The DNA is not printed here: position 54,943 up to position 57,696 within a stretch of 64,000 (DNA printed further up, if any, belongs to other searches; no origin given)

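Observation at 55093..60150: Two tandem, divergent glycyl radical enzymes with no local activase or small subunit; a third paralog and the only activase lie about 53 kb away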

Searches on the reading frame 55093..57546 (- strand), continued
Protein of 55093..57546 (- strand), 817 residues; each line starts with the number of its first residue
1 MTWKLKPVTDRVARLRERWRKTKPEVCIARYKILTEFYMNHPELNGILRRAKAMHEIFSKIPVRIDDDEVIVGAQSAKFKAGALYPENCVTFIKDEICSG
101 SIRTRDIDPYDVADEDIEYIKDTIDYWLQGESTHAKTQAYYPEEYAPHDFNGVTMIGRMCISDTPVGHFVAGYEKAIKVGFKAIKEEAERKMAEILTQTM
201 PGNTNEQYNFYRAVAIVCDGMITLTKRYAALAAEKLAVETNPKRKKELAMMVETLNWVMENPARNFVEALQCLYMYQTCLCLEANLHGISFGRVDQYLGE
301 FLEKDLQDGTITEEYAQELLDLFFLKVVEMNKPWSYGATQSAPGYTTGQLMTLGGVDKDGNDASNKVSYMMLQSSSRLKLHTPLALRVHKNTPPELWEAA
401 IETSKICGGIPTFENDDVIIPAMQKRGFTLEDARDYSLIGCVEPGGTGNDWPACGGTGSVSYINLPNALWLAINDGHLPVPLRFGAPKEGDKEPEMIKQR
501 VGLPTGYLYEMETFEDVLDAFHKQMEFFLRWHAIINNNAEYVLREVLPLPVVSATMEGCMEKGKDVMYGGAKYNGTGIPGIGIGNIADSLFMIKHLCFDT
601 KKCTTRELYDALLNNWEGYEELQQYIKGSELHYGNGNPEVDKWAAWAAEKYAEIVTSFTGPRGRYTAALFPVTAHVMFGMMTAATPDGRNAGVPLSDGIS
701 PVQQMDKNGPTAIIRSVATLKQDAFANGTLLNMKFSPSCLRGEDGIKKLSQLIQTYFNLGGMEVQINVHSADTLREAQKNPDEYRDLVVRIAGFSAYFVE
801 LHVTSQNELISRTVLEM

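Call 40: search_solved_structures(query=window:55093-57546:-, max_evalue=1e-125, show_alignments=4)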
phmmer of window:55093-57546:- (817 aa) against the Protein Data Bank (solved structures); distinct sequences matched with E-value up to 1e-125: 7.
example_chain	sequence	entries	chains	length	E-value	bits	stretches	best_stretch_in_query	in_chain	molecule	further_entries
9f3w_A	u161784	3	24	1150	5.9e-150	504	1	6-816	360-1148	Choline trimethylamine-lyase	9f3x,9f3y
1r8w_A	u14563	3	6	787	4e-147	494.6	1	8-813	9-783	glycerol dehydratase | B12-independent glycerol dehydratase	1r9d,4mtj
9rco_A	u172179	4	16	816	1.9e-137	462.6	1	9-814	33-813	Glycyl radical protein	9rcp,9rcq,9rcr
5i2a_A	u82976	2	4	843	5.3e-131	441.3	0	9-616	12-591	Diol-dehydratase | Diol dehydratase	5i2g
5a0u_A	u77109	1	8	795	3.2e-128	432.1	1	6-816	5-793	CHOLINE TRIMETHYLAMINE LYASE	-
5a0z_A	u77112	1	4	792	4.3e-128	431.6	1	7-816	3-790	CHOLINE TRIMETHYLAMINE LYASE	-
8id1_A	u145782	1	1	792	8.4e-126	424.1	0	6-814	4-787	Formate C-acetyltransferase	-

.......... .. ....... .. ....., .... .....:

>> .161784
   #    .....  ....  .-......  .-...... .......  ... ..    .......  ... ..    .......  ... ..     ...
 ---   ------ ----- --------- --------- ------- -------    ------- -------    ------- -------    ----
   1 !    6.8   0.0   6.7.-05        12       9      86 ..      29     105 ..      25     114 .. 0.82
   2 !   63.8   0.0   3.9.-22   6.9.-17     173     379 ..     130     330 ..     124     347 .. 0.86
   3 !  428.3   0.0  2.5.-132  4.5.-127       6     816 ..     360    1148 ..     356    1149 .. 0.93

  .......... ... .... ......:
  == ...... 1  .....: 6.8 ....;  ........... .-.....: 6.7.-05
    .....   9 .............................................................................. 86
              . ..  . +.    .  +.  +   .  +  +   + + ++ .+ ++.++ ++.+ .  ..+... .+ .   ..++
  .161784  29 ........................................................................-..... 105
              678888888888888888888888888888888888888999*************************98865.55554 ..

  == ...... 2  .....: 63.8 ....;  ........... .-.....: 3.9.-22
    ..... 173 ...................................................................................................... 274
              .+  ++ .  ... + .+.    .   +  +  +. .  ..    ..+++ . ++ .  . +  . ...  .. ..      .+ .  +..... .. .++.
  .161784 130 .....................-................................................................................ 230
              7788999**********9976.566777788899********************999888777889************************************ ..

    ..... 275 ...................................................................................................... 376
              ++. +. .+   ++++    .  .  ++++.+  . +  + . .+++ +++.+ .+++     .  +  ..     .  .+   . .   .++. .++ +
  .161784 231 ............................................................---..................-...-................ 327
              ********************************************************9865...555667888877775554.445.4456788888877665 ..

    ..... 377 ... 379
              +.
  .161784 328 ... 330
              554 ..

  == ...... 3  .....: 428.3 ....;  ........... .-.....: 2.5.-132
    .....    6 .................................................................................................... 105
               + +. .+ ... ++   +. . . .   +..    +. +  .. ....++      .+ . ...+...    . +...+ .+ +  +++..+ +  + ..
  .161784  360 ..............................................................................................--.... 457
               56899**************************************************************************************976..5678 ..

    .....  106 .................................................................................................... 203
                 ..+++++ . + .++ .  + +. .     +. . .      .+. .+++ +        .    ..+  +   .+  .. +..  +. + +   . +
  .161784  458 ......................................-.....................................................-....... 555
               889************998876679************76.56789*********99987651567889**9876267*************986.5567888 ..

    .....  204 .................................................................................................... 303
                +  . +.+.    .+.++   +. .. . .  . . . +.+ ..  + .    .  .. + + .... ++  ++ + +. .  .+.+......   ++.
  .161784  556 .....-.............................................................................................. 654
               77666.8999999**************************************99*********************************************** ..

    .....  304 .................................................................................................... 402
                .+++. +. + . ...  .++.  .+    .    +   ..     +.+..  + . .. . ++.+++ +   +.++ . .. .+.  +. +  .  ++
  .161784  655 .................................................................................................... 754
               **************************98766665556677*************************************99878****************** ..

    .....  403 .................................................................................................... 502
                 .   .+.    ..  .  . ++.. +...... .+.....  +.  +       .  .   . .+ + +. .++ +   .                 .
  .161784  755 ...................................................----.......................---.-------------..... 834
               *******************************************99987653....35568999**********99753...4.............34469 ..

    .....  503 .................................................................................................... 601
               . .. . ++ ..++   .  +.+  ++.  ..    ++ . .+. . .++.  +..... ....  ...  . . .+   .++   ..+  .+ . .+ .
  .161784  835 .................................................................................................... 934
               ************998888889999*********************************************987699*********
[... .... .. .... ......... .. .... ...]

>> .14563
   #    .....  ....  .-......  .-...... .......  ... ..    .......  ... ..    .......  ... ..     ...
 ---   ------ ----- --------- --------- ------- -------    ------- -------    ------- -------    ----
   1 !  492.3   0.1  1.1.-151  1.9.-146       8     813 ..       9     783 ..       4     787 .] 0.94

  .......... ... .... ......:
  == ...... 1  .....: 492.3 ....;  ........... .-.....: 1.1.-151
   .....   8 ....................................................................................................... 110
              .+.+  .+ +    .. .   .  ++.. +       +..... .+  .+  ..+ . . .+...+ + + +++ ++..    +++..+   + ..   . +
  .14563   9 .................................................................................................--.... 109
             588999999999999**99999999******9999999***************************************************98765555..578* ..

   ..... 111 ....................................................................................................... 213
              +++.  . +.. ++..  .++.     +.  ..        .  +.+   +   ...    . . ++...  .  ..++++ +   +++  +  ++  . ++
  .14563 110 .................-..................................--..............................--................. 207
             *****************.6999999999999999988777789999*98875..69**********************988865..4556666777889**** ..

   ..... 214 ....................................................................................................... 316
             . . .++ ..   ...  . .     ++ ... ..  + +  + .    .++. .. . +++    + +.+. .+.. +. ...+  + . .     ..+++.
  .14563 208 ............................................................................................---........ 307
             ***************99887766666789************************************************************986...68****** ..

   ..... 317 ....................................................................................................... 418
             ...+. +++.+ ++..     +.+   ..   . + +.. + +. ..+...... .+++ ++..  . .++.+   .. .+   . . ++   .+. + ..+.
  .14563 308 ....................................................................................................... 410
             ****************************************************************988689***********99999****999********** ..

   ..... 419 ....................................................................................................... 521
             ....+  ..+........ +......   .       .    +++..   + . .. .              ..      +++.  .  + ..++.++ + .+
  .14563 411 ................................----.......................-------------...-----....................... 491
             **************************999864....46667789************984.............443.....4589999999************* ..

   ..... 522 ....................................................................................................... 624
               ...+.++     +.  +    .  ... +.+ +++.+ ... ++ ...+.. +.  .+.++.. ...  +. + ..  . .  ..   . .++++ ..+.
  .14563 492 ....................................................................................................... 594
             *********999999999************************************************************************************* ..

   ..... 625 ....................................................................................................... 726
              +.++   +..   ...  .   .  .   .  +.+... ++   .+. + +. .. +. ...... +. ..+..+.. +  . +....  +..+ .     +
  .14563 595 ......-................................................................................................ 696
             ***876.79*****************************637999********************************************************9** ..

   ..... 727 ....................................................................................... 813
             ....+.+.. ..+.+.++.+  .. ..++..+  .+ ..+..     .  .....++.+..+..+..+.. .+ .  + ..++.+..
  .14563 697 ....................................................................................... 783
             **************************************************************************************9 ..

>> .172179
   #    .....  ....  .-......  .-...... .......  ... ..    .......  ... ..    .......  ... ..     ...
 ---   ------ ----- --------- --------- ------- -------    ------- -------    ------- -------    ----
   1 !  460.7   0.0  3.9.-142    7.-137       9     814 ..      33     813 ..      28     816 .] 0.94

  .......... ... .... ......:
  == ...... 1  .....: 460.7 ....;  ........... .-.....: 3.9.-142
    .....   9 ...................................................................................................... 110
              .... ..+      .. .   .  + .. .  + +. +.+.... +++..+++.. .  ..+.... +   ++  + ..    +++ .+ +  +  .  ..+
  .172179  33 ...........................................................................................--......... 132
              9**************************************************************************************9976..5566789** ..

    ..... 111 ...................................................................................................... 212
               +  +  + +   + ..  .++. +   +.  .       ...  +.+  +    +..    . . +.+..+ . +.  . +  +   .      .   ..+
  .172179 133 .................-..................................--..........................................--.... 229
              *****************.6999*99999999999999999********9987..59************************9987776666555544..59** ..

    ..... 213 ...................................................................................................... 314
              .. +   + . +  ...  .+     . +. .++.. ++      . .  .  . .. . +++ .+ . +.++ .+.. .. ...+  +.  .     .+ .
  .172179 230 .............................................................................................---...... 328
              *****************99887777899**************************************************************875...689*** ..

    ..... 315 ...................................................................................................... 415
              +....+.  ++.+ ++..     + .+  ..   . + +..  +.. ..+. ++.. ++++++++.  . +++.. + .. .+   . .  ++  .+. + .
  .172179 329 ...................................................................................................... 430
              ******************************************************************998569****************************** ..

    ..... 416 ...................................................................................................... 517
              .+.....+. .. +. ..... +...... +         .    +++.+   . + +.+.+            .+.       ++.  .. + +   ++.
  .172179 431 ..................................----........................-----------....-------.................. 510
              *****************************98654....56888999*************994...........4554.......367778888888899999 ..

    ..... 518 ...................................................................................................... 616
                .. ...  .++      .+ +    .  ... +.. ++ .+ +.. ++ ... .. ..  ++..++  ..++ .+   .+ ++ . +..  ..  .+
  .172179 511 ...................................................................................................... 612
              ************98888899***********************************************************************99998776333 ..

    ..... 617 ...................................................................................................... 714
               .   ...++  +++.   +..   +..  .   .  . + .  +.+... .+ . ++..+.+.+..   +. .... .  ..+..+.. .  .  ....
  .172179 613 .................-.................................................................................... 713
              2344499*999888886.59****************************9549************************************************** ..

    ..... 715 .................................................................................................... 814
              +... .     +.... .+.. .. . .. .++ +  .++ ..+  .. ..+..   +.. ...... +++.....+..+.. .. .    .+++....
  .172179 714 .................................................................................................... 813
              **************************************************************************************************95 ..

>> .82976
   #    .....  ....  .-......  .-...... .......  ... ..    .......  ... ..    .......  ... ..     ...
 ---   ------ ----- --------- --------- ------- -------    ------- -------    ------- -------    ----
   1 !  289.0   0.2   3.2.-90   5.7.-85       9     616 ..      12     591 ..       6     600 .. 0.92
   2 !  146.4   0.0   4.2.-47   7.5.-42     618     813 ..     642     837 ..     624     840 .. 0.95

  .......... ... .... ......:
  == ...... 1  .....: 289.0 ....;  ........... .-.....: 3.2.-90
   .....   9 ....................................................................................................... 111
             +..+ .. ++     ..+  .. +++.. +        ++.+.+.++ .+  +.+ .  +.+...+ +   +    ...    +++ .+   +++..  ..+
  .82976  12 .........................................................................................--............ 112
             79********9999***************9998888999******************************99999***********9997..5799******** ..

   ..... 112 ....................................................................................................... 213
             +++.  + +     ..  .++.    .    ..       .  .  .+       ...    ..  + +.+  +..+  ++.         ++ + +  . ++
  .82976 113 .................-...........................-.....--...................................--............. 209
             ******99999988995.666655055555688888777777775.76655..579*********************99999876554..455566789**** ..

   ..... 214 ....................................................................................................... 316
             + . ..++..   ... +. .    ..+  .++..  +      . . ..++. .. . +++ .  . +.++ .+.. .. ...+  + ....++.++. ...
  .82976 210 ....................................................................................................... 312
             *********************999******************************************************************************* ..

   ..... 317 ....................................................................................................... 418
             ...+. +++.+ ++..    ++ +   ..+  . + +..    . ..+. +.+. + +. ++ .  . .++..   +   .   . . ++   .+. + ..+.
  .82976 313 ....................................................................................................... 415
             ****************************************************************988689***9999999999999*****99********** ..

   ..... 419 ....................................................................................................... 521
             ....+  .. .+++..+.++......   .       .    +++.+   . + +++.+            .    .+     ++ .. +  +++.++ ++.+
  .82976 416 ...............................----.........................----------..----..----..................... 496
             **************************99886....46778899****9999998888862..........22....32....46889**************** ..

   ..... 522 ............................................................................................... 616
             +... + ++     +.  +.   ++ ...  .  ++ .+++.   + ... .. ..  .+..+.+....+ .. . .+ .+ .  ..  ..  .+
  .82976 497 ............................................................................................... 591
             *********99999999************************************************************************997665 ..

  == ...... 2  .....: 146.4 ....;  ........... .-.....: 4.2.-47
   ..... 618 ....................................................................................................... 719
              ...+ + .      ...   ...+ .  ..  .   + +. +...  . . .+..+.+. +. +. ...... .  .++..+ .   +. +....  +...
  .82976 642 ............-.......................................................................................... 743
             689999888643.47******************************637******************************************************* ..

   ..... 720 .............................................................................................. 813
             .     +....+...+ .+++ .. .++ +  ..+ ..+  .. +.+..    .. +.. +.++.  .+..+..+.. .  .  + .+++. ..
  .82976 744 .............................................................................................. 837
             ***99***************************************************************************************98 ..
